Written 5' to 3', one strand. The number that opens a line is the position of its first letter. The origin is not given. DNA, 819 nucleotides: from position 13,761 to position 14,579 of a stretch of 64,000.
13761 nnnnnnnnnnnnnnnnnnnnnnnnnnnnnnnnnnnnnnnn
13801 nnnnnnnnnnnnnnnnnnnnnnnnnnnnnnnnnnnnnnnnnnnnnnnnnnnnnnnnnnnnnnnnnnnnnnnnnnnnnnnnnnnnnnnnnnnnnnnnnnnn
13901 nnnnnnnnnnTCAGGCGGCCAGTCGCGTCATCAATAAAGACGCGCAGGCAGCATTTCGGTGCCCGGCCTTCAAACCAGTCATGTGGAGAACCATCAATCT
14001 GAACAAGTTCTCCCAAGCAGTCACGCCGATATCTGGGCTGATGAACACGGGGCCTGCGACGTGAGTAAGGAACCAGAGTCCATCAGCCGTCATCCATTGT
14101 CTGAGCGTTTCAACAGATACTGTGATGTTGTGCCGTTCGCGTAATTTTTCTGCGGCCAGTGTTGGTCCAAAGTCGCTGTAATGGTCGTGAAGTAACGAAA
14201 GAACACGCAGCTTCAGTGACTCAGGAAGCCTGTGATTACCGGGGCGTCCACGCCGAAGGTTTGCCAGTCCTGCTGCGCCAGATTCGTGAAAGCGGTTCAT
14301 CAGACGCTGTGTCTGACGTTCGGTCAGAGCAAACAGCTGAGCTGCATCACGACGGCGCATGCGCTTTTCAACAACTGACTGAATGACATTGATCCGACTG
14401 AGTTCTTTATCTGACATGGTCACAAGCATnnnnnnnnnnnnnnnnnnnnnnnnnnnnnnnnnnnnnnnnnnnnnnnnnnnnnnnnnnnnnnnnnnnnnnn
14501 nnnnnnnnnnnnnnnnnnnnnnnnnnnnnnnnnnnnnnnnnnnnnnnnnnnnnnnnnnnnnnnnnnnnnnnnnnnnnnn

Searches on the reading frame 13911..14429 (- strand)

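Call 102: search_protein_families(library=pfam, proteins=[window:13911-14429:-], max_evalue=0.001)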
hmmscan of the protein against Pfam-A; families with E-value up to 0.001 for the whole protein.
window:13911-14429:- (172 aa): 4 families
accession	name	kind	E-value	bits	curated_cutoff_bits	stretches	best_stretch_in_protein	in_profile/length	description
PF13565.12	HTH_32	-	4.4e-11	43.6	33.7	1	41-113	3-73/73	Homeodomain-like domain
PF13518.12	HTH_28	-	1e-08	35.5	25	1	12-63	2-51/52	Helix-turn-helix domain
PF13551.12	HTH_29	-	3.9e-07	30.5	28.1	1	12-70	1-60/64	Winged helix-turn helix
PF13384.12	HTH_23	-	0.00012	22.2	24.6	1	8-55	3-49/50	Homeodomain-like domain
